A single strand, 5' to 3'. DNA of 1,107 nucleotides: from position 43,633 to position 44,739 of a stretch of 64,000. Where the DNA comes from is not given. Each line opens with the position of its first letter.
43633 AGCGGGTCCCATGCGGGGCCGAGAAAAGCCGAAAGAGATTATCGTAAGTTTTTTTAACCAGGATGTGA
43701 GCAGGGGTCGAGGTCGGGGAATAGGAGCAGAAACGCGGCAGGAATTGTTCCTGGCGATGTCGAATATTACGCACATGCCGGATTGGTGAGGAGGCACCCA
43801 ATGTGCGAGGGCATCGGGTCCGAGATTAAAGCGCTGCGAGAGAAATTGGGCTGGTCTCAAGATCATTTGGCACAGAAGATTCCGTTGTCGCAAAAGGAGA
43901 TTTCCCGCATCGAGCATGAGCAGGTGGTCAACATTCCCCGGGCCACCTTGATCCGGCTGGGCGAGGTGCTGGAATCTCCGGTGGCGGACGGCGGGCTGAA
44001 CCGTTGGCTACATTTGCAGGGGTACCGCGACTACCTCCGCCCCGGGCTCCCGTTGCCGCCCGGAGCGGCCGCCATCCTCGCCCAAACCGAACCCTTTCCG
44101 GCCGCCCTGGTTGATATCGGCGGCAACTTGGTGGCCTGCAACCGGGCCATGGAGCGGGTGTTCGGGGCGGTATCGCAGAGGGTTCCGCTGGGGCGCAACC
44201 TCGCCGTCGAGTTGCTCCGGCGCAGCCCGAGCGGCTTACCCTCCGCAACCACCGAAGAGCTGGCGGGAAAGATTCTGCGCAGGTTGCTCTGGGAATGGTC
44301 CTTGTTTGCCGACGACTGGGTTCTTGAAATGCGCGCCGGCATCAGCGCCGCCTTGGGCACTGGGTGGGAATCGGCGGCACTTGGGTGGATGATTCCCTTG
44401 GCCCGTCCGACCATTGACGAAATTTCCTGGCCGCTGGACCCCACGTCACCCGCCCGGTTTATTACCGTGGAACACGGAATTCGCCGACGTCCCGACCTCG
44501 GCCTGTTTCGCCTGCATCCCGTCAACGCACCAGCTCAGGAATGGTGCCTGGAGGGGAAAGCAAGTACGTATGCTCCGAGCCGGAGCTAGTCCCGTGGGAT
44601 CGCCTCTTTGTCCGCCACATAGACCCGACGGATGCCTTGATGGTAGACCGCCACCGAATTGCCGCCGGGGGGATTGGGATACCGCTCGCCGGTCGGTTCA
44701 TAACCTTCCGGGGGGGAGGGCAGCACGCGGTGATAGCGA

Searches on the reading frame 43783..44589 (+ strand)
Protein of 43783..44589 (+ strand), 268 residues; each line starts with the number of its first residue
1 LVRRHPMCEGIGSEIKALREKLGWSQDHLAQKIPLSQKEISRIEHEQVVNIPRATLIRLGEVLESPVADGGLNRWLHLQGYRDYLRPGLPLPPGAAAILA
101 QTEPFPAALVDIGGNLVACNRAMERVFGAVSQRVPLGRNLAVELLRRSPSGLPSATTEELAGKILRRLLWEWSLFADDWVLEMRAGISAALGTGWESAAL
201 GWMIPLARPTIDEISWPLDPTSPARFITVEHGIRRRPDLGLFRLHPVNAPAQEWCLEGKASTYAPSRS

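Call 8: search_protein_families(library=pfam, proteins=[window:43783-44589:+], max_evalue=0.01)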
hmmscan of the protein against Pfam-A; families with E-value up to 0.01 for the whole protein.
window:43783-44589:+ (268 aa): 5 families
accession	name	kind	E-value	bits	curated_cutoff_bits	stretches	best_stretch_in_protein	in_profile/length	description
PF17765.7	MLTR_LBD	-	2.3e-08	34.7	26.3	1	92-182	2-93/168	MmyB-like transcription regulator ligand binding domain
PF12844.13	HTH_19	-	8.3e-07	29.3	30.2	1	12-61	1-49/64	Helix-turn-helix domain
PF01381.28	HTH_3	-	1e-06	29.1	23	1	15-66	1-51/55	Helix-turn-helix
PF13560.12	HTH_31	-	1.2e-06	29.2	27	1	12-66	3-57/64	Helix-turn-helix domain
PF13413.12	HTH_25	-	0.00041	20.6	24.6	1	16-58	3-45/62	Helix-turn-helix domain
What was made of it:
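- Checked: Gene 43783-44589 is an HTH_3/MmyB-like regulator (call 8).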

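Call 15: search_protein_families(library=ncbifam, proteins=[window:43783-44589:+], max_evalue=1)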
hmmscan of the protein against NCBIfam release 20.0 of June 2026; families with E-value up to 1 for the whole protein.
window:43783-44589:+ (268 aa): 15 families
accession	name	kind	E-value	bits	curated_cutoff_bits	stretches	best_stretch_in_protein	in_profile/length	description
TIGR03070.1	couple_hipB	subfamily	7.8e-07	29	71.65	1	11-45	3-37/58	type II toxin-antitoxin system Y4mF family antitoxin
TIGR00270.2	TIGR00270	equivalog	6.7e-06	26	110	1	8-49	73-114/159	multiprotein bridging factor aMBF1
TIGR03830.1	CxxCG_CxxCG_HTH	subfamily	8e-05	22.4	61.8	1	11-59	66-115/127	type II TA system antitoxin MqsA family protein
NF003162.0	PRK04140.1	equivalog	0.00033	19.8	263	1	12-68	128-183/317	transcriptional regulator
NF007271.0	PRK09726.1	equivalog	0.0022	17.9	79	1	14-46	16-48/88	type II toxin-antitoxin system antitoxin HipB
NF041951.1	phage_RstR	subfamily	0.0064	16.8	80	1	12-48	4-40/108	RstR family transcriptional repressor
TIGR02607.1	antidote_HigA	equivalog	0.008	16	47.7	1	20-80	17-71/81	HigA family addiction module antitoxin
NF038139.1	Reg_Aceta_RamB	equivalog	0.014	14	700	1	11-63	3-54/465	acetate metabolism transcriptional regulator RamB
TIGR00721.1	tfx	subfamily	0.053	13.4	60.25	1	17-67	16-66/137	Tfx family DNA-binding protein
NF007257.0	PRK09706.1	subfamily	0.055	13.3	101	1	10-64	5-58/135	transcriptional repressor DicA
NF047948.1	male_kill_WMK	equivalog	0.075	12.5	300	1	9-63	161-214/300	WO male-killing family protein Wmk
NF041575.1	antitoxPezA_Strep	equivalog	0.087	12.8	290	1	11-47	2-38/158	type II toxin-antitoxin system antitoxin PezA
NF007408.0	PRK09943.1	equivalog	0.1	12.1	211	1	11-61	8-57/185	HTH-type transcriptional regulator PuuR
NF058600.1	TransRegSco1979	equivalog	0.12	11.3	350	1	11-48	9-46/280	Sco1979 family transcriptional regulator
NF006015.0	PRK08154.1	subfamily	0.15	11.1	204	1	4-68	24-87/314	anaerobic benzoate catabolism transcriptional regulator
